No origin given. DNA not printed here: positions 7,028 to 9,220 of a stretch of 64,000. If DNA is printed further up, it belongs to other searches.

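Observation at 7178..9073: NHL-propeller protein built from very recent intragenic tandem DNA duplications, with a non-canonical C-terminal sorting tail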

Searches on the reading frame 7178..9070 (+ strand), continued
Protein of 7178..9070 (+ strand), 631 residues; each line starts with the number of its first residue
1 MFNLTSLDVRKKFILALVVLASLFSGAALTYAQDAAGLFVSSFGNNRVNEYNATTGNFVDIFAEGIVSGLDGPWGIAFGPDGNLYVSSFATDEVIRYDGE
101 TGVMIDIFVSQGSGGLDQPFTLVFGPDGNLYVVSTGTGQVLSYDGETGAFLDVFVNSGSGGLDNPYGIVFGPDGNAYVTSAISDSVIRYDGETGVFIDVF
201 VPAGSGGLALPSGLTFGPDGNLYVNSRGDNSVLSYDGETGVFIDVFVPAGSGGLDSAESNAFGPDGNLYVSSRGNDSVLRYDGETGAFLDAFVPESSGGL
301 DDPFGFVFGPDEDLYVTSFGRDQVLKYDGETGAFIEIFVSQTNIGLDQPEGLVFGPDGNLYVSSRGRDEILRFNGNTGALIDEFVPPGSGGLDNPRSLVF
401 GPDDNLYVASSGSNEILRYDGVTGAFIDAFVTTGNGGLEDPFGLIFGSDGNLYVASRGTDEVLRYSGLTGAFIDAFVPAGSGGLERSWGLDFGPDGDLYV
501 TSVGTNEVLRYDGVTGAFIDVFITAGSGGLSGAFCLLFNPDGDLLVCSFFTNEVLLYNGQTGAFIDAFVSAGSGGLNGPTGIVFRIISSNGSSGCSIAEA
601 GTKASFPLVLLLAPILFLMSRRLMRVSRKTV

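Call 12: find_homologous_proteins(query=window:7178-9070:+)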
Query window:7178-9070:+ (631 aa): 5689 proteins with E <= 0.001 among 8000 candidates; the best 120 are listed.
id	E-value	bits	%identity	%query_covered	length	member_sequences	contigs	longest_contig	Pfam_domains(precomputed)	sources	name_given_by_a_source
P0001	1.5e-197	676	43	87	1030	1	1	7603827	PF13360.14,PF07494.18,PF06977.18,PF23381.2,PF21959.3,PF22807.3,PF02191.24,PF24684.2,PF01436.28,PF08450.19,PF10282.16,PF13449.13,PF20067.6,PF25021.2,PF06739.18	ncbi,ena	-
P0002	1.8e-185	636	49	84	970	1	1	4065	PF17963.8,PF17892.8,PF23381.2,PF17803.8,PF20067.6,PF24684.2,PF13620.13,PF01436.28,PF17210.10,PF07995.18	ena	-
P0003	4.8e-166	572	55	87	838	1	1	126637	PF05787.20,PF06977.18,PF23381.2,PF13449.13,PF20067.6,PF22807.3,PF24684.2,PF01436.28,PF25021.2,PF08450.19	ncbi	ncbi:MAG: hypothetical protein AB4352_29120 [Hormoscilla sp.]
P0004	7.2e-161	555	51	90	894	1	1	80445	PF13715.13,PF02369.23,PF13449.13,PF20067.6,PF22807.3,PF24684.2,PF13620.13,PF01436.28,PF08450.19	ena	-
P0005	1.5e-156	541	44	93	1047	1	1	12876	PF02494.23,PF21959.3,PF23500.2,PF20067.6,PF24684.2,PF14517.13,PF01436.28,PF08450.19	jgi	-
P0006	4.7e-154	533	47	87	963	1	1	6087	PF10282.16,PF24814.2,PF23500.2,PF13449.13,PF20067.6,PF25175.2,PF24684.2,PF14517.13,PF01436.28,PF25021.2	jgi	jgi:WD40 repeat protein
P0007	3.9e-153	530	50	83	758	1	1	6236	PF07494.18,PF23381.2,PF21959.3,PF22807.3,PF24684.2,PF01436.28,PF08450.19,PF25391.2,PF13449.13,PF20067.6,PF00400.39,PF25021.2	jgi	-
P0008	8.3e-151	522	49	47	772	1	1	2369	PF25168.2,PF24814.2,PF23381.2,PF12894.14,PF25175.2,PF24684.2,PF01436.28,PF08450.19,PF18911.7,PF22352.3,PF13449.13,PF20067.6,PF25021.2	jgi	jgi:streptogramin lyase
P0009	3.1e-144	500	45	85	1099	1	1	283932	PF24814.2,PF21959.3,PF13449.13,PF20067.6,PF18998.7,PF25175.2,PF24684.2,PF01436.28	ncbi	-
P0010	4.0e-144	500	41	87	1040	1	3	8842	PF03160.21,PF21959.3,PF23500.2,PF13449.13,PF20067.6,PF22807.3,PF24684.2,PF01436.28,PF08450.19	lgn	-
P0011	5.1e-144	499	46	93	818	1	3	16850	PF07494.18,PF24814.2,PF23381.2,PF23500.2,PF20067.6,PF24684.2,PF14517.13,PF01436.28,PF25021.2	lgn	-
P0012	6.6e-143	496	43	84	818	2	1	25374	PF21959.3,PF23500.2,PF20067.6,PF24684.2,PF01436.28,PF25021.2,PF17210.10,PF08450.19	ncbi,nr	ncbi:MAG: hypothetical protein IID44_13900 [Planctomycetes bacterium]|nr:hypothetical protein [Planc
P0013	1.6e-141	491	44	90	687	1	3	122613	PF13449.13,PF20067.6,PF24684.2,PF13860.13,PF01436.28,PF08450.19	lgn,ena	-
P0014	1.0e-140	488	50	84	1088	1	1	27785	PF23381.2,PF02494.23,PF23500.2,PF18962.8,PF22807.3,PF24684.2,PF01436.28,PF25021.2,PF08450.19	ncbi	-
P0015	2.4e-140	487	42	95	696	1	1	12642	PF23500.2,PF24684.2,PF01436.28,PF08450.19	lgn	-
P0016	9.0e-140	485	56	48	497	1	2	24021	PF23500.2,PF22807.3,PF24684.2,PF01436.28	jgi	-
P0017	6.2e-138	479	42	92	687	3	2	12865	PF21959.3,PF20067.6,PF24684.2,PF01436.28,PF08450.19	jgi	-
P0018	1.0e-137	479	46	58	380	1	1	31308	PF07494.18,PF24814.2,PF23381.2,PF23500.2,PF25175.2,PF24684.2,PF01436.28,PF08450.19,PF20067.6,PF00400.39,PF25021.2,PF06739.18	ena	-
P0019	2.7e-137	477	43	83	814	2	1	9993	PF21959.3,PF20067.6,PF24684.2,PF13620.13,PF01436.28,PF17210.10,PF08450.19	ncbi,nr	ncbi:MAG: SMP-30/gluconolactonase/LRE family protein [Planctomycetes bacterium]|nr:SMP-30/gluconolac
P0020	2.7e-136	474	45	83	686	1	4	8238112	PF07494.18,PF21959.3,PF18962.8,PF20067.6,PF24684.2,PF01436.28,PF25021.2,PF08450.19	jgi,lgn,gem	-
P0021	3.5e-135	470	51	77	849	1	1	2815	PF13715.13,PF21959.3,PF20067.6,PF24684.2,PF13620.13,PF01436.28,PF08450.19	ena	-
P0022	3.0e-132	461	41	92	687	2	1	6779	PF23500.2,PF13449.13,PF20067.6,PF24684.2,PF13860.13,PF01436.28,PF25021.2,PF08450.19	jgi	-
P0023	9.0e-132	459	43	95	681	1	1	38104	PF10282.16,PF20067.6,PF24684.2,PF13860.13,PF01436.28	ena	-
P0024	1.7e-130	455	39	87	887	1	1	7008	PF13360.14,PF07494.18,PF21959.3,PF13449.13,PF20067.6,PF22807.3,PF24684.2,PF01436.28,PF08450.19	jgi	jgi:MYXO-CTERM domain-containing protein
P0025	2.2e-130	454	37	88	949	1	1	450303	PF13360.14,PF06977.18,PF17170.11,PF23381.2,PF21959.3,PF01731.27,PF12894.14,PF22807.3,PF25175.2,PF24684.2,PF01436.28,PF08450.19,PF23393.3,PF10282.16,PF13449.13,PF20067.6,PF25021.2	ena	-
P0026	5.5e-130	453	52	73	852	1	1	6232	PF10282.16,PF21959.3,PF13449.13,PF18998.7,PF22807.3,PF24684.2,PF01436.28,PF08450.19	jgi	jgi:DNA-binding beta-propeller fold protein YncE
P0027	1.3e-129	452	46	81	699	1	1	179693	PF18962.8,PF24684.2,PF01436.28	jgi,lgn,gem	-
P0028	2.2e-127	444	40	94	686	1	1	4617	PF10282.16,PF13360.14,PF23500.2,PF13449.13,PF20067.6,PF22807.3,PF24684.2,PF13860.13,PF01436.28,PF25021.2,PF08450.19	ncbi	-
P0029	1.8e-125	438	39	93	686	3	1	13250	PF10282.16,PF20067.6,PF24684.2,PF13860.13,PF01436.28,PF08450.19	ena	-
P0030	1.4e-124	435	55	58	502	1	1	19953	PF03160.21,PF13449.13,PF20067.6,PF25175.2,PF24684.2,PF01436.28,PF08450.19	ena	-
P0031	2.7e-124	434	43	89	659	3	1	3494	PF07494.18,PF23381.2,PF21959.3,PF18962.8,PF13449.13,PF20067.6,PF24684.2,PF01436.28,PF25021.2,PF08450.19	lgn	-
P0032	1.5e-123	432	45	87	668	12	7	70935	PF07494.18,PF23381.2,PF21959.3,PF23500.2,PF22807.3,PF25175.2,PF24684.2,PF01436.28,PF08450.19,PF13449.13,PF20067.6,PF25021.2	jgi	jgi:sugar lactone lactonase YvrE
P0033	1.6e-122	428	46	81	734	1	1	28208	PF00930.28,PF17164.11,PF21959.3,PF01731.27,PF23500.2,PF22807.3,PF24684.2,PF01436.28,PF08450.19,PF10282.16,PF13517.13,PF13449.13,PF20067.6,PF25021.2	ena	-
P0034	1.7e-122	428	42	77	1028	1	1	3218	PF10282.16,PF03160.21,PF24684.2,PF01436.28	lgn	-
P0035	3.8e-122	427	61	43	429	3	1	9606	PF07494.18,PF20067.6,PF22807.3,PF24684.2,PF01436.28,PF25021.2,PF08450.19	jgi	jgi:streptogramin lyase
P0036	1.9e-121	425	40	96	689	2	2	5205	PF24684.2,PF13860.13,PF01436.28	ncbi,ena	-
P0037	6.3e-121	423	41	87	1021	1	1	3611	PF07494.18,PF03160.21,PF23500.2,PF13449.13,PF20067.6,PF22807.3,PF24684.2,PF01436.28,PF25021.2,PF08450.19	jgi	jgi:streptogramin lyase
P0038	9.4e-121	423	49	71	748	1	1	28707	PF25168.2,PF10282.16,PF13360.14,PF01731.27,PF22807.3,PF24684.2,PF01436.28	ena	-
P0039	5.5e-120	420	43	91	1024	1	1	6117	PF21027.4,PF22352.3,PF21959.3,PF01731.27,PF17803.8,PF24684.2,PF01436.28,PF25021.2,PF08450.19,PF18911.7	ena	-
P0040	1.9e-119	418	46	84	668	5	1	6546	PF07494.18,PF23381.2,PF21959.3,PF23500.2,PF12894.14,PF22807.3,PF25175.2,PF24684.2,PF01436.28,PF08450.19,PF10282.16,PF13449.13,PF20067.6,PF25021.2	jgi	jgi:sugar lactone lactonase YvrE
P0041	4.8e-119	417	43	89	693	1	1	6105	PF23500.2,PF24684.2,PF01436.28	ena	-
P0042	6.8e-119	416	38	89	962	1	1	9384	PF07494.18,PF03160.21,PF01731.27,PF23500.2,PF13449.13,PF20067.6,PF22807.3,PF24684.2,PF01436.28,PF25021.2,PF08450.19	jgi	jgi:DNA-binding beta-propeller fold protein YncE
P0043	2.9e-118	414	39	92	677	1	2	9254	PF13360.14,PF07589.17,PF23381.2,PF23500.2,PF20067.6,PF24684.2,PF01436.28,PF25021.2,PF08450.19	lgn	-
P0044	5.0e-118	414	41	85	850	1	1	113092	PF07494.18,PF23381.2,PF03160.21,PF13449.13,PF20067.6,PF24684.2,PF01436.28,PF08450.19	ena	-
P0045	9.5e-118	413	38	97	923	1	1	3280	PF21959.3,PF20067.6,PF24684.2,PF01436.28,PF08450.19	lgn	-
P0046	1.5e-115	405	41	84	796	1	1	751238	PF24814.2,PF23381.2,PF03160.21,PF21959.3,PF20067.6,PF25175.2,PF24684.2,PF01436.28,PF08450.19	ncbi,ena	-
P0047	3.8e-115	404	37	87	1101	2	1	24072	PF21959.3,PF01731.27,PF23500.2,PF22807.3,PF24684.2,PF01436.28,PF08450.19,PF10282.16,PF03160.21,PF13449.13,PF20067.6,PF25021.2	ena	-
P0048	7.7e-115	403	37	82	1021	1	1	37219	PF03160.21,PF13517.13,PF13449.13,PF20067.6,PF22807.3,PF24684.2,PF01436.28,PF08450.19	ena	-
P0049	3.1e-114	401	45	87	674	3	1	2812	PF10282.16,PF23381.2,PF21959.3,PF23500.2,PF13449.13,PF20067.6,PF22807.3,PF24684.2,PF01436.28,PF25021.2,PF08450.19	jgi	jgi:sugar lactone lactonase YvrE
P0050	4.2e-114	401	40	87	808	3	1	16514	PF13517.13,PF24684.2,PF01436.28,PF08450.19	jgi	jgi:sugar lactone lactonase YvrE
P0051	6.8e-114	400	42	80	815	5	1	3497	PF13360.14,PF07494.18,PF21959.3,PF20067.6,PF24684.2,PF01436.28,PF08450.19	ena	-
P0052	1.5e-113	399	37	93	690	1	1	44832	PF23500.2,PF20067.6,PF22807.3,PF24684.2,PF13860.13,PF01436.28,PF25021.2,PF08450.19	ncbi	-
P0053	5.4e-113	397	47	51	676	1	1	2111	PF20067.6,PF24684.2,PF01436.28,PF08450.19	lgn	-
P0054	1.9e-112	395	49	42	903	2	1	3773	PF10282.16,PF03160.21,PF21959.3,PF13449.13,PF24684.2,PF01436.28,PF08450.19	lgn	-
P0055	5.4e-111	390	37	80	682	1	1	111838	PF21959.3,PF23500.2,PF18962.8,PF13449.13,PF20067.6,PF24684.2,PF00400.39,PF01436.28,PF25021.2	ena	-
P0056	1.2e-110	389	39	75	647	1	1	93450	PF25174.2,PF24814.2,PF23381.2,PF21959.3,PF23500.2,PF22807.3,PF24684.2,PF01436.28,PF08450.19,PF10282.16,PF18962.8,PF13449.13,PF20067.6,PF14517.13,PF25021.2,PF06739.18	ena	-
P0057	5.4e-110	387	40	89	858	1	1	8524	PF24814.2,PF03160.21,PF20067.6,PF24684.2,PF01436.28,PF08450.19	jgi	jgi:streptogramin lyase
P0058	1.1e-109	386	62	36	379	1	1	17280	PF22807.3,PF24684.2,PF01436.28,PF25021.2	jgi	jgi:hypothetical protein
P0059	1.5e-108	382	38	83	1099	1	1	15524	PF10282.16,PF24814.2,PF03160.21,PF13449.13,PF20067.6,PF24684.2,PF01436.28,PF25021.2,PF08450.19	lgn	-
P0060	1.2e-106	376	61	44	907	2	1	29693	PF20067.6,PF24684.2,PF01436.28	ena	-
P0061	1.3e-106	376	40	90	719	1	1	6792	PF21959.3,PF24517.3,PF12894.14,PF20067.6,PF24684.2,PF01436.28,PF08450.19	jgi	jgi:DNA-binding beta-propeller fold protein YncE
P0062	1.4e-106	376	46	77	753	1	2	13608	PF02494.23,PF21959.3,PF20067.6,PF24684.2,PF01436.28,PF08450.19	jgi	-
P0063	1.5e-106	376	56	42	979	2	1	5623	PF07495.20,PF04151.22,PF07494.18,PF23500.2,PF20067.6,PF24684.2,PF01436.28,PF08450.19,PF00630.26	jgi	jgi:streptogramin lyase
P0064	1.9e-106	375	38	88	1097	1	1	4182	PF10282.16,PF07494.18,PF23381.2,PF03160.21,PF21959.3,PF20067.6,PF22807.3,PF24684.2,PF01436.28,PF08450.19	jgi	jgi:sugar lactone lactonase YvrE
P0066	3.8e-105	371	66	44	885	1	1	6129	PF02494.23,PF13385.14,PF20067.6,PF22807.3,PF24684.2,PF14517.13,PF01436.28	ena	-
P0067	2.9e-104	368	59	42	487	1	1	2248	PF24684.2,PF01436.28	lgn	-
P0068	9.7e-104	366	40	80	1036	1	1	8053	PF10282.16,PF18962.8,PF13449.13,PF20067.6,PF22807.3,PF24684.2,PF01436.28,PF08450.19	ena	-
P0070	1.6e-102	362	37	89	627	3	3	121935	PF13360.14,PF23381.2,PF21959.3,PF23500.2,PF13449.13,PF20067.6,PF24684.2,PF01436.28,PF25021.2,PF08450.19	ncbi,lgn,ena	-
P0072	4.8e-102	361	35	82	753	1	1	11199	PF03160.21,PF23500.2,PF22807.3,PF24684.2,PF14517.13,PF01436.28,PF08450.19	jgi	jgi:glucose/arabinose dehydrogenase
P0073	2.8e-101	358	40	48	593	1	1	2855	PF10282.16,PF21959.3,PF24684.2,PF01436.28,PF08450.19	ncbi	-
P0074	3.8e-101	358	34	72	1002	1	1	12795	PF10282.16,PF03160.21,PF21959.3,PF13449.13,PF22807.3,PF24684.2,PF01436.28,PF08450.19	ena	-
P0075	4.5e-100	354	41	75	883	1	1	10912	PF25275.2,PF24684.2,PF01436.28,PF08450.19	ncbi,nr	ncbi:hypothetical protein OAS39_07415 [Pirellulales bacterium]|nr:hypothetical protein [Pirellulales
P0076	5.0e-100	354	37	80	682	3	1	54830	PF13360.14,PF21959.3,PF18962.8,PF20067.6,PF22807.3,PF24684.2,PF01436.28,PF08450.19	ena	-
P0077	7.5e-100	353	35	87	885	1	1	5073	PF07494.18,PF24814.2,PF23381.2,PF01731.27,PF22807.3,PF24684.2,PF01436.28,PF08450.19,PF03160.21,PF13449.13,PF20067.6,PF25021.2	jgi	-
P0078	8.1e-100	353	53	40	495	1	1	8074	PF24814.2,PF21959.3,PF16640.12,PF13449.13,PF20067.6,PF22807.3,PF24684.2,PF01436.28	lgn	-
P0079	1.7e-99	352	43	70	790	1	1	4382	PF07494.18,PF24814.2,PF23381.2,PF21959.3,PF13449.13,PF20067.6,PF22807.3,PF24684.2,PF00400.39,PF01436.28,PF08450.19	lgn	-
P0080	2.2e-99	352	62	44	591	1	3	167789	PF23500.2,PF13449.13,PF20067.6,PF22807.3,PF24684.2,PF01436.28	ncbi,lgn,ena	-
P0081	2.4e-99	352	52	43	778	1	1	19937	PF07495.20,PF14347.12,PF00801.27,PF21959.3,PF24684.2,PF01436.28,PF02010.22,PF08450.19,PF18911.7,PF21027.4,PF22352.3,PF17963.8,PF05345.19,PF19077.7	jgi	jgi:streptogramin lyase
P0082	3.7e-99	351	36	94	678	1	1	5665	PF13360.14,PF21959.3,PF18962.8,PF20067.6,PF01436.28,PF08450.19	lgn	-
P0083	4.0e-99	351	40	87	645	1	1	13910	PF10282.16,PF23381.2,PF13517.13,PF13449.13,PF22807.3,PF24684.2,PF01436.28,PF08450.19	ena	-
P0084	7.4e-99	350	54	43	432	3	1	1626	PF23381.2,PF21959.3,PF23500.2,PF20067.6,PF24684.2,PF01436.28,PF06739.18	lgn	-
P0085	1.0e-98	350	56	41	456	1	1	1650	PF24684.2,PF01436.28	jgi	jgi:streptogramin lyase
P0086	1.1e-98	350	54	43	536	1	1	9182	PF20067.6,PF24684.2,PF00395.26,PF01436.28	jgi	jgi:hypothetical protein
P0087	1.2e-98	350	37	88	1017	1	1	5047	PF23381.2,PF03160.21,PF13449.13,PF20067.6,PF24684.2,PF01436.28,PF25021.2,PF08450.19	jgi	jgi:glucose/arabinose dehydrogenase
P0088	1.5e-98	349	42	72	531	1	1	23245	PF13449.13,PF20067.6,PF24684.2,PF01436.28,PF08450.19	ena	-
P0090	3.2e-98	348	50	45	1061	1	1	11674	PF13487.13,PF01966.29,PF23500.2,PF00028.24,PF20067.6,PF01436.28,PF25021.2,PF08450.19,PF18911.7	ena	-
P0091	1.3e-97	346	51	43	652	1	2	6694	PF13229.13,PF20067.6,PF24684.2,PF01436.28,PF25021.2,PF08450.19,PF05048.20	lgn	-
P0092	3.6e-97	345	52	59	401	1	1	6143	PF13360.14,PF21959.3,PF13449.13,PF22807.3,PF24684.2,PF01436.28,PF08450.19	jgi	jgi:DNA-binding beta-propeller fold protein YncE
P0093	4.4e-97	344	41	45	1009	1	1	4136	PF02412.24,PF01436.28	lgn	-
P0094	1.0e-96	343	41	87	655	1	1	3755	PF10282.16,PF13517.13,PF13449.13,PF20067.6,PF22807.3,PF24684.2,PF01436.28,PF25021.2,PF06739.18,PF08450.19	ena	-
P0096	1.8e-96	342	49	48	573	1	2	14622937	PF00801.27,PF20067.6,PF24684.2,PF01436.28,PF08450.19,PF18911.7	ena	-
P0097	1.8e-96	342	39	79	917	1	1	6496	PF21959.3,PF01731.27,PF24684.2,PF01436.28,PF08450.19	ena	-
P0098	3.4e-96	341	49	45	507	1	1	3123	PF23500.2,PF13449.13,PF20067.6,PF24684.2,PF01436.28,PF25021.2,PF08450.19,PF18911.7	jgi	jgi:streptogramin lyase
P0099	3.4e-96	341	34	86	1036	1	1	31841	PF12951.14,PF23381.2,PF03160.21,PF22807.3,PF24684.2,PF01436.28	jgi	-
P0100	7.0e-96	340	59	43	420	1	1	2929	PF20067.6,PF22807.3,PF24684.2,PF01436.28,PF25021.2,PF08450.19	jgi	jgi:DNA-binding beta-propeller fold protein YncE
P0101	7.8e-96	340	40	84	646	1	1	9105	PF10282.16,PF22807.3,PF24684.2,PF01436.28,PF08450.19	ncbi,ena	-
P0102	8.6e-96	340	37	76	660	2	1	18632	PF25174.2,PF24814.2,PF23381.2,PF18962.8,PF20067.6,PF25175.2,PF24684.2,PF00400.39,PF01436.28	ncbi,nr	ncbi:MAG: T9SS type A sorting domain-containing protein [Rhodothermaceae bacterium]|nr:T9SS type A s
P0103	8.9e-96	340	35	87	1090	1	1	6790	PF07494.18,PF01731.27,PF23500.2,PF22807.3,PF24684.2,PF01436.28,PF08450.19,PF10282.16,PF03160.21,PF13449.13,PF20067.6,PF25021.2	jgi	jgi:DNA-binding beta-propeller fold protein YncE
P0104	1.2e-95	340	39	83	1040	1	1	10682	PF10282.16,PF03160.21,PF13449.13,PF20067.6,PF24684.2,PF01436.28,PF25021.2,PF08450.19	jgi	jgi:hypothetical protein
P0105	2.4e-95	339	39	81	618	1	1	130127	PF06977.18,PF13449.13,PF20067.6,PF22807.3,PF24684.2,PF01436.28,PF08450.19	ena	-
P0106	9.1e-95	337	36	89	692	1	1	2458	PF13360.14,PF24814.2,PF21959.3,PF18962.8,PF20067.6,PF24684.2,PF01436.28,PF08450.19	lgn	-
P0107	2.1e-94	336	62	44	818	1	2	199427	PF20067.6,PF24684.2,PF13860.13,PF01436.28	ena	-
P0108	9.5e-94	333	60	43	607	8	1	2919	PF13449.13,PF24684.2,PF01436.28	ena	-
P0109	1.1e-93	333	39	77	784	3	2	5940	PF23381.2,PF21959.3,PF23500.2,PF13449.13,PF20067.6,PF22807.3,PF25175.2,PF24684.2,PF01436.28,PF25021.2,PF08450.19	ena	-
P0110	1.6e-93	333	36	76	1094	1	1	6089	PF07494.18,PF01731.27,PF23500.2,PF22807.3,PF24684.2,PF01436.28,PF08450.19,PF10282.16,PF03160.21,PF13449.13,PF20067.6,PF25021.2,PF06739.18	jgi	jgi:DNA-binding beta-propeller fold protein YncE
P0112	4.5e-93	331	38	82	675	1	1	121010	PF13360.14,PF07494.18,PF21959.3,PF22807.3,PF24684.2,PF01436.28,PF08450.19,PF03160.21,PF13449.13,PF20067.6,PF25021.2,PF06739.18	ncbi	ncbi:MAG: NHL repeat-containing protein [Gemmataceae bacterium]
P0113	4.7e-93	331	44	74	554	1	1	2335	PF23381.2,PF21959.3,PF23500.2,PF13449.13,PF20067.6,PF22807.3,PF24684.2,PF01436.28,PF25021.2,PF08450.19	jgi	jgi:WD40 repeat protein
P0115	1.2e-92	330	38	81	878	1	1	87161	PF03160.21,PF23500.2,PF20067.6,PF24684.2,PF01436.28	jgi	jgi:DNA-binding beta-propeller fold protein YncE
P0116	1.4e-92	329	52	42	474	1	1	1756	PF03160.21,PF21959.3,PF20067.6,PF24684.2,PF01436.28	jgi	jgi:streptogramin lyase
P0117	2.1e-92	329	36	78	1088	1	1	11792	PF03160.21,PF20067.6,PF22807.3,PF24684.2,PF01436.28,PF25021.2,PF08450.19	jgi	jgi:sugar lactone lactonase YvrE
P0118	2.1e-92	329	49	44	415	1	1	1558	PF23500.2,PF20067.6,PF24684.2,PF01436.28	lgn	-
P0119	2.7e-92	329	45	73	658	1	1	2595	PF20067.6,PF22807.3,PF24684.2,PF01436.28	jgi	-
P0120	4.9e-92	328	51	49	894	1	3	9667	PF22352.3,PF00801.27,PF20067.6,PF24684.2,PF01436.28,PF18911.7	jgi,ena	-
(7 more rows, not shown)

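Call 17: find_related_loci(query=window:7178-9070:+, collection=genome_contigs, flank=10000)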
Query window:7178-9070:+ (631 aa) in genome_contigs; peptide patterns used: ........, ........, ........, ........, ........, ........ (x = any residue, [..] = any of these).
136 stretches matched a pattern; 10 encode a relative of the query (tblastn E <= 1e-3); 10 distinct loci.
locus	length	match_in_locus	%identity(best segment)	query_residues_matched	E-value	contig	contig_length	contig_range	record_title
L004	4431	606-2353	56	4-584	0e+0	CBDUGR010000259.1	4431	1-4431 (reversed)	MAG TPA_asm: uncultured Gammaproteobacteria bacterium isolate SRR22808130_metabat2_59 genome assembly, contig: ERZ250434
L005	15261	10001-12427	37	20-605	3e-91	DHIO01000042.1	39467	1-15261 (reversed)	MAG TPA_asm: Acidimicrobiia bacterium UBA4744 UBA4744_contig_501, whole genome shotgun sequence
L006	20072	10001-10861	46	9-593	2e-54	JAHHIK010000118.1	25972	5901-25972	MAG: Tolypothrix carrinoi HA7290-LM1 JAESGF010000257.1, whole genome shotgun sequence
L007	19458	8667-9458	30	2-584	4e-26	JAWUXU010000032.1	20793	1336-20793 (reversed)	MAG: Paraglaciecola sp. isolate HBSea_ice_MAG710 BAT.710_1098373_flag=0_multi=14.3951_len=20793, whole genome shotgun se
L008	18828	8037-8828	29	17-584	2e-25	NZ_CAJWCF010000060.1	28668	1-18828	MAG: uncultured Paraglaciecola sp. isolate SRR5469033_bin.16_MetaBAT_v2.12.1_MAG, whole genome shotgun sequence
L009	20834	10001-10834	29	36-584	6e-25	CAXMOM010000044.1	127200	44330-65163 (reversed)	MAG: Acidiferrobacterales bacterium isolate 07C-BC-St04_bin.7.orig genome assembly, contig: k141_2967855, whole genome s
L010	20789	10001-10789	29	67-584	2e-24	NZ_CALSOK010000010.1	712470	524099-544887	MAG: uncultured Paraglaciecola sp. isolate AC_MB354 scaffold_23446_AC_MB354, whole genome shotgun sequence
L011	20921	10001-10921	27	39-584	1e-21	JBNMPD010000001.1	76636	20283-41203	MAG: Flavobacteriales bacterium isolate 3300055003_72 Ga0535643_0000024, whole genome shotgun sequence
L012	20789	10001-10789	27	36-584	3e-20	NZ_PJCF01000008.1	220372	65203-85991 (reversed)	Paraglaciecola sp. MB-3u-78 contig12, whole genome shotgun sequence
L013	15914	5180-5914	26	56-511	9e-12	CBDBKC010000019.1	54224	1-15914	MAG: Bryobacterales bacterium isolate 5f91f12a-28cc-4e70-8e9f-3aed67d6a3bc genome assembly, contig: contig_19, whole gen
